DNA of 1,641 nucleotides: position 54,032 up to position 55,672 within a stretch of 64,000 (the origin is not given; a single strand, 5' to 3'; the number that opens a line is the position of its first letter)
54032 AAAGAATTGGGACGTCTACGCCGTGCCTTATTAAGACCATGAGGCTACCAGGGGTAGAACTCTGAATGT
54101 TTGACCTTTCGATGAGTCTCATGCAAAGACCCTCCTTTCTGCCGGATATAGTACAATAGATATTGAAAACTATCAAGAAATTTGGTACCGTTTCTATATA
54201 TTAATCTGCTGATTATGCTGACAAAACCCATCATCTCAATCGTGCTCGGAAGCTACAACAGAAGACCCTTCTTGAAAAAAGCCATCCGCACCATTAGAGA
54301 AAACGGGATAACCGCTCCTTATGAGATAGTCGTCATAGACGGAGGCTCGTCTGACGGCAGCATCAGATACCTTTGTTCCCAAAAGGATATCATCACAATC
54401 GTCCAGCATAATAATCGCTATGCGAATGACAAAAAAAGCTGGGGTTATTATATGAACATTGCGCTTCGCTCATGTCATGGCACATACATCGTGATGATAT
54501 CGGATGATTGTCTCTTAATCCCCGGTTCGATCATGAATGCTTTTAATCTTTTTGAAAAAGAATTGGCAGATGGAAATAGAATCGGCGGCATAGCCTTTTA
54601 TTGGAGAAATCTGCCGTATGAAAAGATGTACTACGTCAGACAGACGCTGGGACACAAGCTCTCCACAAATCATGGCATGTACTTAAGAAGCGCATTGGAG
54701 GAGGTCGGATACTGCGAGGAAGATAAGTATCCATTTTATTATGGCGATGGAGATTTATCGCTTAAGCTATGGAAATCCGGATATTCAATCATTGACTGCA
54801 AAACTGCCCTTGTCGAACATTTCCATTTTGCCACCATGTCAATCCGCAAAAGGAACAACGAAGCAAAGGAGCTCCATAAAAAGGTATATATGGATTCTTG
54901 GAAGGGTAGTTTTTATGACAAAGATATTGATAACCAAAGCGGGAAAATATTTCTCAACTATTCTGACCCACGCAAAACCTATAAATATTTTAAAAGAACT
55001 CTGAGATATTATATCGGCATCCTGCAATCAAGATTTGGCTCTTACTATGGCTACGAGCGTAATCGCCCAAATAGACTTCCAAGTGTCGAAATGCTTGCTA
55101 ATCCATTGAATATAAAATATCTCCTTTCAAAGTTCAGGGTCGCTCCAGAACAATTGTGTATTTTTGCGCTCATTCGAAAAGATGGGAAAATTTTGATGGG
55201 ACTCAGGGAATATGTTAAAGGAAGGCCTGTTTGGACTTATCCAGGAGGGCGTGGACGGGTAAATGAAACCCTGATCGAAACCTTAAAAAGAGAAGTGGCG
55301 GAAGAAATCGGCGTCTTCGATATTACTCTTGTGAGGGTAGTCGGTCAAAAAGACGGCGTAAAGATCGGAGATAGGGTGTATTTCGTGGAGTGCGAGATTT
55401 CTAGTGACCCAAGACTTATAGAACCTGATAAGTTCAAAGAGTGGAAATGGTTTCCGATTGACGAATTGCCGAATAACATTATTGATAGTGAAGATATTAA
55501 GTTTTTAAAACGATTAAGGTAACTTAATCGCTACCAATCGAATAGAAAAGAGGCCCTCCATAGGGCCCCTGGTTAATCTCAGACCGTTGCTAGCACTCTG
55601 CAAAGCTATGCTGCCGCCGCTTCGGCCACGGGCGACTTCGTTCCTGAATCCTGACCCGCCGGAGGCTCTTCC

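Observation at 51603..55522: Glycosylation cluster saturated with NUDIX domains, including a GT2-NUDIX fusion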

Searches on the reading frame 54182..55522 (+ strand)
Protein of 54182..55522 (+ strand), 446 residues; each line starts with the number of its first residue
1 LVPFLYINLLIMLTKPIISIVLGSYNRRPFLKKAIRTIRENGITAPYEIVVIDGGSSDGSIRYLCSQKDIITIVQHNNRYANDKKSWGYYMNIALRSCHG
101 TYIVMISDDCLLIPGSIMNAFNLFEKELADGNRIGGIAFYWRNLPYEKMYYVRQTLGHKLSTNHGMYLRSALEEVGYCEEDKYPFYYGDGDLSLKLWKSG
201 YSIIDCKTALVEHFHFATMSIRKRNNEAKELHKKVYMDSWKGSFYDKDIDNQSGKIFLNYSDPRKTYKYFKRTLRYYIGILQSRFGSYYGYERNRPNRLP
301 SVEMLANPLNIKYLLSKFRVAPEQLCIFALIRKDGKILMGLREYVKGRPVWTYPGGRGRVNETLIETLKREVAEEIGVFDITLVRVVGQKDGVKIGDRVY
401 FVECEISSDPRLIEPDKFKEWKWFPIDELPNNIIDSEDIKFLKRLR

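Call 3: search_protein_families(library=pfam, proteins=[window:54182-55522:+], max_evalue=0.01)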
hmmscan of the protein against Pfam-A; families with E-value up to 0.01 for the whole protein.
window:54182-55522:+ (446 aa): 4 families
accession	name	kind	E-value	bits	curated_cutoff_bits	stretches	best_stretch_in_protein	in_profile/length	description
PF00293.34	NUDIX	-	1.9e-15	57.5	21.1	1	327-444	8-133/134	NUDIX domain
PF00535.33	Glycos_transf_2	-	1.7e-11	44.8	23.3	1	19-143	1-122/168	Glycosyl transferase family 2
PF13704.12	Glyco_tranf_2_4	-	0.00017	22.5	27.5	1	26-109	2-81/98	Glycosyl transferase family 2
PF13641.12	Glyco_tranf_2_3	-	0.002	18.6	27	1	18-127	3-114/230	Glycosyltransferase like family 2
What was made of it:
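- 54215..54964 (+): GT2 (GT-A) catalytic domain of the fusion, residues 1-250. PF00535 E=2e-11 (call 3).
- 55145..55522 (+): C-terminal MutT/NUDX1-like Nudix domain of the fusion, residues about 311-435 plus stop; Nudix box at 55247-55315. PF00293 E=2e-15 (call 3).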

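Call 6: search_protein_families(library=ncbifam, proteins=[window:54182-55522:+], max_evalue=0.01)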
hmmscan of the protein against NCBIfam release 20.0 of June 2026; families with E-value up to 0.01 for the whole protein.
window:54182-55522:+ (446 aa): 20 families
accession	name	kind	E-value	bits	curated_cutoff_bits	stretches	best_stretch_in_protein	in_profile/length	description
NF050050.1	ProtGlycPglI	equivalog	1.7e-07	30.9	500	1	15-119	1-103/306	GalNAc(5)-diNAcBac-PP-undecaprenol beta-1,3-glucosyltransferase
TIGR04440.1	glyco_TIGR04440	domain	5.1e-07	29.6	70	1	19-127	3-109/215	TIGR00180 family glycosyltransferase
TIGR03111.1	glyc2_xrt_Gpos1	hypoth_equivalog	5.2e-07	28.8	363.95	1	14-127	47-159/439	TIGR03111 family XrtG-associated glycosyltransferase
NF041875.1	EPS_EpsD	equivalog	1.5e-06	27.9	370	1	18-119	1-99/325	exopolysaccharide biosynthesis glycosyltransferase EpsD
NF006530.0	PRK08999.1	equivalog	2.6e-06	26.7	245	1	329-378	12-62/315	Nudix family hydrolase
NF047683.1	TeichurnBiosyTuaG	equivalog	4.6e-06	26.4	400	1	13-110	3-98/252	teichuronic acid biosynthesis protein TuaG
NF001938.0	PRK00714.1-5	equivalog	6.1e-06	25.7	116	1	329-384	19-80/172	RNA pyrophosphohydrolase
NF007834.0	PRK10546.1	equivalog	1.8e-05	24.6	156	1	328-378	8-59/135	pyrimidine (deoxy)nucleoside triphosphate diphosphatase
TIGR03937.1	PgaC_IcaA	equivalog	8.2e-05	21.7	422.3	1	15-116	44-142/407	poly-beta-1,6-N-acetyl-D-glucosamine synthase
TIGR04283.1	glyco_like_mftF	equivalog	0.00012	21.7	182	1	18-116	1-89/221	TIGR04283 family arsenosugar biosynthesis glycosyltransferase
NF038299.1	EPS_HpsN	equivalog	0.00015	20.9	425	1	16-127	1-109/317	hormogonium polysaccharide biosynthesis glycosyltransferase HpsN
NF007482.0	PRK10073.1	equivalog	0.0003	19.9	423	1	14-114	4-100/334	glycosyltransferase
NF001937.0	PRK00714.1-4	equivalog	0.00035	20.2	139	1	329-380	14-62/161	RNA pyrophosphohydrolase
NF003785.0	PRK05379.1-1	equivalog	0.00055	19.2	418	1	310-378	189-257/347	bifunctional nicotinamide-nucleotide adenylyltransferase/Nudix hydroxylase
TIGR04009.1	wcaE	equivalog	0.0018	17.6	369.2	0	45-112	32-95/248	colanic acid biosynthesis glycosyltransferase WcaE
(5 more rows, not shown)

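Call 7: find_homologous_proteins(query=window:54182-55522:+, max_evalue=0.001)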
Query window:54182-55522:+ (446 aa): 458 proteins with E <= 0.001 among 4806 candidates; the best 120 are listed.
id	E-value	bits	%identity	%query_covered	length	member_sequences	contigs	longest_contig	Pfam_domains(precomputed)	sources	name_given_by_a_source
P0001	0.0e+0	1011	100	98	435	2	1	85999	PF00293.35,PF00535.33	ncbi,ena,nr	ncbi:MAG TPA: NUDIX domain-containing protein [Candidatus Paceibacterota bacterium]|nr:NUDIX domain-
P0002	3.7e-245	832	79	98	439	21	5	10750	PF00293.35,PF00535.33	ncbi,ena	-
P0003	1.4e-241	820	78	98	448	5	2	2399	PF00293.35,PF00535.33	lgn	-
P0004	1.3e-240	817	79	98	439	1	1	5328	PF00293.35,PF00535.33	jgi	jgi:glycosyltransferase involved in cell wall biosynthesis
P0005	1.2e-239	814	77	98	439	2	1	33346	PF00293.35,PF00535.33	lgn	-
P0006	3.9e-239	812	79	96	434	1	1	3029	PF00293.35,PF00535.33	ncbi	-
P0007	1.2e-235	801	75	98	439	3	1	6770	PF10111.15,PF00293.35,PF00535.33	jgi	jgi:ADP-ribose pyrophosphatase YjhB (NUDIX family)/GT2 family glycosyltransferase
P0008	3.4e-234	796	77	97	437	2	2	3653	PF00293.35,PF00535.33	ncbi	-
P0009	1.9e-229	780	75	97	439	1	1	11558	PF00293.35,PF00535.33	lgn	-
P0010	2.8e-226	770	74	97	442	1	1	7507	PF00293.35,PF00535.33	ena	-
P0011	1.5e-222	757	72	97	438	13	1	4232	PF00293.35,PF00535.33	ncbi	-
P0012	6.8e-222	755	71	97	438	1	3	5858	PF00293.35,PF00535.33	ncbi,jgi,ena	jgi:glycosyltransferase involved in cell wall biosynthesis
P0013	4.5e-218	743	71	97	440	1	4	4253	PF00293.35,PF00535.33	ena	-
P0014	6.4e-216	736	70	97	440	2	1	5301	PF00293.35,PF00535.33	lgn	-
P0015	7.8e-216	735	71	97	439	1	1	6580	PF00293.35,PF00535.33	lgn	-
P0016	1.7e-215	734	70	97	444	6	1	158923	PF00293.35,PF00535.33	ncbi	-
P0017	2.1e-215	734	70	97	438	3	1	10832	PF00293.35,PF00535.33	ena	-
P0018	1.1e-213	728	68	97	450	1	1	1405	PF00293.35,PF00535.33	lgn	-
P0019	6.2e-213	726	68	97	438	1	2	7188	PF13641.13,PF00293.35,PF00535.33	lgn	-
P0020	3.0e-211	720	68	97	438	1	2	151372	PF00293.35,PF00535.33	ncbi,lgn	ncbi:MAG: NUDIX domain-containing protein [Minisyncoccia bacterium]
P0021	2.6e-209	714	69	97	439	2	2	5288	PF00293.35,PF00535.33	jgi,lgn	-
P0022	3.9e-209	713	68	97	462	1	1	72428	PF00293.35,PF00535.33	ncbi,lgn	-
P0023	8.4e-202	689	67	97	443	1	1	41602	PF00293.35,PF00535.33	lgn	-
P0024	1.3e-201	688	66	97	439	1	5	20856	PF00293.35,PF00535.33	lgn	-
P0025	2.1e-189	648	64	97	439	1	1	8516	PF00293.35,PF00535.33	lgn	-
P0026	1.9e-188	645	63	97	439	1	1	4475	PF00293.35,PF00535.33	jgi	jgi:GT2 family glycosyltransferase/ADP-ribose pyrophosphatase YjhB (NUDIX family)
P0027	5.4e-186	637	68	86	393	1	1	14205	PF00293.35,PF00535.33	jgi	jgi:GT2 family glycosyltransferase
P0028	1.4e-166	573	54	97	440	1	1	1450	PF13641.13,PF00293.35,PF00535.33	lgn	-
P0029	3.2e-166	572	72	74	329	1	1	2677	PF00293.35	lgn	-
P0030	5.2e-164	564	62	84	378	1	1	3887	PF00293.35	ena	-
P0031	9.7e-110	386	68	53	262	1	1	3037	PF00535.33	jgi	-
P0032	1.0e-92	329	56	58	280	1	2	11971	PF00535.33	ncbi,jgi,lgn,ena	ncbi:MAG: glycosyltransferase [Patescibacteria group bacterium]|jgi:GT2 family glycosyltransferase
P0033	2.1e-92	328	55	59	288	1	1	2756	PF00535.33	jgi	jgi:glycosyltransferase involved in cell wall biosynthesis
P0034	1.8e-91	325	51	72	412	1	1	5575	PF00535.33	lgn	-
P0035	2.5e-91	325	55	58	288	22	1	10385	PF00535.33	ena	-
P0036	7.8e-91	323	53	60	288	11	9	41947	PF00535.33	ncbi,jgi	ncbi:MAG: glycosyltransferase [Syntrophobacterales bacterium]|jgi:GT2 family glycosyltransferase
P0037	3.2e-90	321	52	59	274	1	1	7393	PF00535.33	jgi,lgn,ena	-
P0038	4.1e-90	321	52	60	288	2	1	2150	PF00535.33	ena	-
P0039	1.0e-89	320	52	60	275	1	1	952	PF00535.33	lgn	-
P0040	5.9e-89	317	52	60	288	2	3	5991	PF00535.33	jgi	jgi:glycosyltransferase involved in cell wall biosynthesis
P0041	9.6e-89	316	53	58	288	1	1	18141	PF00535.33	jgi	jgi:GT2 family glycosyltransferase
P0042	3.2e-88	315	51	61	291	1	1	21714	PF00535.33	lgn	-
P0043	4.3e-88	314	52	60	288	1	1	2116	PF00535.33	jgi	jgi:GT2 family glycosyltransferase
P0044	5.3e-88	314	51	58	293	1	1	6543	PF13632.13,PF00535.33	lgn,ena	-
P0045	5.6e-88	314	52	60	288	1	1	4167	PF00535.33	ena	-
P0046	1.7e-87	312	51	60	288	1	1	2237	PF00535.33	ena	-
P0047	2.0e-87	312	52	58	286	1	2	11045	PF00535.33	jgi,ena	-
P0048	2.6e-87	312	51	57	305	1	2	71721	PF00535.33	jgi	jgi:glycosyltransferase involved in cell wall biosynthesis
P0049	3.2e-87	311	50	60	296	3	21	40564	PF00535.33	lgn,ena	-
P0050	7.3e-87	310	51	60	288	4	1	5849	PF13641.13,PF00535.33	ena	-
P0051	9.1e-87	310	51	57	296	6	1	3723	PF00535.33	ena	-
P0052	1.1e-86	310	52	59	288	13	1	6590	PF13641.13,PF00535.33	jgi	-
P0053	1.3e-86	309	50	60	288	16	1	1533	PF00535.33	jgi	jgi:GT2 family glycosyltransferase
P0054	1.9e-86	309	52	60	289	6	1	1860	PF00535.33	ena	-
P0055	2.0e-86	309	50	60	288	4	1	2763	PF00535.33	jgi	jgi:GT2 family glycosyltransferase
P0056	2.4e-86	308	50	64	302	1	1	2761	PF00535.33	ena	-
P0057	7.2e-86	307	50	60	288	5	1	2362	PF00535.33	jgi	-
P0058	9.2e-86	307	52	57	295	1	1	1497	PF00535.33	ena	-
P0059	9.6e-86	306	50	59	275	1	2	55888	PF00535.33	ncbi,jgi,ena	ncbi:MAG: glycosyltransferase [Dehalococcoidales bacterium]|jgi:glycosyltransferase involved in cell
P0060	9.6e-86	306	52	58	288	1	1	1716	PF00535.33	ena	-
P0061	2.5e-85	305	49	61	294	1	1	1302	PF00535.33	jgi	jgi:glycosyltransferase involved in cell wall biosynthesis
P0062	4.5e-85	304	51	58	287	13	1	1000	PF00535.33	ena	-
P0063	5.1e-85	304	48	61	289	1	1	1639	PF00535.33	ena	-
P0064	5.6e-85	304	50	57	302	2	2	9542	PF00535.33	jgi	jgi:glycosyltransferase involved in cell wall biosynthesis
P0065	7.0e-85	304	48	62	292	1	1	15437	PF00535.33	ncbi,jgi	jgi:glycosyltransferase involved in cell wall biosynthesis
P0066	7.1e-85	304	50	57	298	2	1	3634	PF00535.33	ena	-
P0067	7.6e-85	304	47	59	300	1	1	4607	PF00535.33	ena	-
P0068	2.2e-84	302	48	59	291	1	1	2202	PF13641.13,PF00535.33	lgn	-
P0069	3.0e-84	302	52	57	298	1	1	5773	PF00535.33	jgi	-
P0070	3.6e-84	301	50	58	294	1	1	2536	PF00535.33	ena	-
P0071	3.6e-84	301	51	57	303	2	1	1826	PF00535.33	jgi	jgi:glycosyltransferase involved in cell wall biosynthesis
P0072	4.0e-84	301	51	60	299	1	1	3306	PF00535.33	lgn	-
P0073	6.9e-84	300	49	60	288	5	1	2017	PF00535.33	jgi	jgi:GT2 family glycosyltransferase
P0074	9.8e-84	300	51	59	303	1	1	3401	PF00535.33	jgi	jgi:GT2 family glycosyltransferase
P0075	3.5e-83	298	51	60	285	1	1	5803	PF00535.33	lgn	-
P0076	4.0e-83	298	49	61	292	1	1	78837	PF00535.33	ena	-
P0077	7.3e-83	297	50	58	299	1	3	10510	PF00535.33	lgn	-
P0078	7.6e-83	297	48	58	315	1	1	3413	PF00535.33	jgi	jgi:GT2 family glycosyltransferase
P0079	7.9e-83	297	47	62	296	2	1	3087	PF10111.15,PF00535.33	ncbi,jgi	jgi:glycosyltransferase involved in cell wall biosynthesis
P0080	1.2e-82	296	47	63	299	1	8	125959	PF00535.33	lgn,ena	-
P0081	1.6e-82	296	50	57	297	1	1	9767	PF00535.33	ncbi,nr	ncbi:MAG TPA: glycosyltransferase [Anaerolineales bacterium]|nr:glycosyltransferase [Anaerolineales 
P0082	2.0e-82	296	47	60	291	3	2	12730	PF00535.33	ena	-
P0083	6.6e-82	294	49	58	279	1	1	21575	PF00535.33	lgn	-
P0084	6.8e-82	294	49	57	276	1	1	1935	PF00535.33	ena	-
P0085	1.5e-81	293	47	64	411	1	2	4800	PF00535.33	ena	-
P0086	2.8e-81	292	52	61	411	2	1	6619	PF00535.33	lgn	-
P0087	3.6e-81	291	50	58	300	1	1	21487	PF00535.33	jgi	-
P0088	4.5e-81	291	48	57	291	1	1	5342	PF00535.33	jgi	jgi:glycosyltransferase involved in cell wall biosynthesis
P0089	4.6e-81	291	51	61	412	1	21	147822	PF00535.33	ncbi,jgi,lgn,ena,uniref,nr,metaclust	ncbi:MAG: hypothetical protein A2431_04160 [Candidatus Zambryskibacteria bacterium RIFOXYC1_FULL_39_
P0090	5.0e-81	291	51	61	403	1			PF00535.33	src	-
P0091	5.5e-81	291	50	58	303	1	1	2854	PF00535.33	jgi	jgi:GT2 family glycosyltransferase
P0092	5.6e-81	291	51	57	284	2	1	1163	PF00535.33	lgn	-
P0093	6.0e-81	291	48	57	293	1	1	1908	PF00535.33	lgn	-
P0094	6.1e-81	291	48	58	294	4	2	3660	PF00535.33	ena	-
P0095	7.1e-81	290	52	57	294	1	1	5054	PF00535.33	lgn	-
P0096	7.5e-81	290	51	61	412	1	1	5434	PF00535.33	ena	-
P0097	1.1e-80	290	48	59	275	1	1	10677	PF00535.33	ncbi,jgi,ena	ncbi:MAG: glycosyltransferase [Bacteroidota bacterium]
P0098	1.5e-80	289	48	57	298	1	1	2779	PF00535.33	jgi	jgi:GT2 family glycosyltransferase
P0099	1.9e-80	289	48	61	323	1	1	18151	PF00535.33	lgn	-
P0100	2.0e-80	289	49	59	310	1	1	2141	PF00535.33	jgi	jgi:glycosyltransferase involved in cell wall biosynthesis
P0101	2.3e-80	289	49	57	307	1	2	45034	PF00535.33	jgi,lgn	jgi:GT2 family glycosyltransferase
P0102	2.5e-80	289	46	62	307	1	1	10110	PF00535.33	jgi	jgi:GT2 family glycosyltransferase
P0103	2.7e-80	289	51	58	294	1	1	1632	PF00535.33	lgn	-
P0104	3.2e-80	288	49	58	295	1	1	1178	PF00535.33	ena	-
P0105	3.9e-80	288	48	57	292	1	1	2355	PF00535.33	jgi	jgi:glycosyltransferase involved in cell wall biosynthesis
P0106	4.3e-80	288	49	60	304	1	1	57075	PF00535.33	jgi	jgi:glycosyltransferase involved in cell wall biosynthesis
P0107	4.4e-80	288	51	57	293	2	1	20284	PF00535.33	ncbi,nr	ncbi:MAG: glycosyltransferase [Hydrococcus sp. Prado102]|nr:glycosyltransferase [Hydrococcus sp. Pra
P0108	4.4e-80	288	51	52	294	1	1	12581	PF13641.13,PF00535.33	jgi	jgi:GT2 family glycosyltransferase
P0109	4.7e-80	288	52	57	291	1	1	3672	PF00535.33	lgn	-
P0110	6.5e-80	287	49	58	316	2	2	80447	PF00535.33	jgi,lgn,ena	-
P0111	7.1e-80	287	47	59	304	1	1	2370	PF13641.13,PF00535.33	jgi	jgi:glycosyltransferase involved in cell wall biosynthesis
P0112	9.4e-80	287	53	54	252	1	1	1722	PF00535.33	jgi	-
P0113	9.7e-80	287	49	60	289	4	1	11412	PF00535.33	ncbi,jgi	jgi:GT2 family glycosyltransferase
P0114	1.1e-79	287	49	59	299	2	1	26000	PF10111.15,PF00535.33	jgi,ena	-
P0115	1.3e-79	286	50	57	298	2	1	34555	PF00535.33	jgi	-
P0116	2.5e-79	285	47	62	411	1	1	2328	PF00535.33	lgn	-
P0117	2.7e-79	285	48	58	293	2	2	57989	PF00535.33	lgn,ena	-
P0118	3.3e-79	285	49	59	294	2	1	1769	PF00535.33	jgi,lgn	jgi:glycosyltransferase involved in cell wall biosynthesis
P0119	3.6e-79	285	48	57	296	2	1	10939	PF00535.33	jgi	jgi:GT2 family glycosyltransferase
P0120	5.0e-79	284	46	60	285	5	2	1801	PF00535.33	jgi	jgi:glycosyltransferase involved in cell wall biosynthesis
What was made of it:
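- Checked: GT2-Nudix, ORF 54182-55522(+); the likely start is 54215, giving 435 aa, which equals NCBI protein P0001 at 100% identity (call 7).
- The same architecture occurs in about 28 clusters from four independent data sources (call 7).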

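Call 9: find_encoding_contigs(protein=P0016, flank=8000, max_places=2)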
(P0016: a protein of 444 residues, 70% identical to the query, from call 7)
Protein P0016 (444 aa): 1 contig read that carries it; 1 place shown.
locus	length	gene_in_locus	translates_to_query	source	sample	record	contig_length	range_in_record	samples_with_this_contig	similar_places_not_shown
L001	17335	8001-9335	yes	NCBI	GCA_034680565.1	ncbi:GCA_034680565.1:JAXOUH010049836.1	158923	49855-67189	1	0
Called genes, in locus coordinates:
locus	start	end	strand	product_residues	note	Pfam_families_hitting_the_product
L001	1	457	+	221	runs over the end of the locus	-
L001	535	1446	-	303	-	PF18920:DUF5671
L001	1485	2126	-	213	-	PF20461:DUF6714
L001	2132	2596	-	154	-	-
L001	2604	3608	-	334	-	PF01926:MMR_HSR1, PF02421:FeoB_N (weak), PF06071:YchF-GTPase_C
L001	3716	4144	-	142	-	-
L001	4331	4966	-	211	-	-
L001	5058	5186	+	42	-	-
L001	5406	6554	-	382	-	PF00534:Glycos_transf_1, PF13692:Glyco_trans_1_4, PF13524:Glyco_trans_1_2 (weak)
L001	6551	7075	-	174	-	PF00293:NUDIX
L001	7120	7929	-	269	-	PF00300:His_Phos_1 (weak)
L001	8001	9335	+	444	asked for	PF00535:Glycos_transf_2, PF00293:NUDIX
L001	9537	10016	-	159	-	-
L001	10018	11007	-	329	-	PF13310:Virulence_RhuM, PF02661:Fic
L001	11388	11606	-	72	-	-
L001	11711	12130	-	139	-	PF13560:HTH_31, PF01381:HTH_3 (faint)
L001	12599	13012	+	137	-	-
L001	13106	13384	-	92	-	-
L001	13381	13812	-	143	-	PF13279:4HBT_2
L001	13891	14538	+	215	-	PF03118:RNA_pol_A_CTD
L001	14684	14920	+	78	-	-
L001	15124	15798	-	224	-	-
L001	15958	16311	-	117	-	-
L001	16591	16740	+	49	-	-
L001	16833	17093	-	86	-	-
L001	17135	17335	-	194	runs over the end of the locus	PF02525:Flavodoxin_2, PF03358:FMN_red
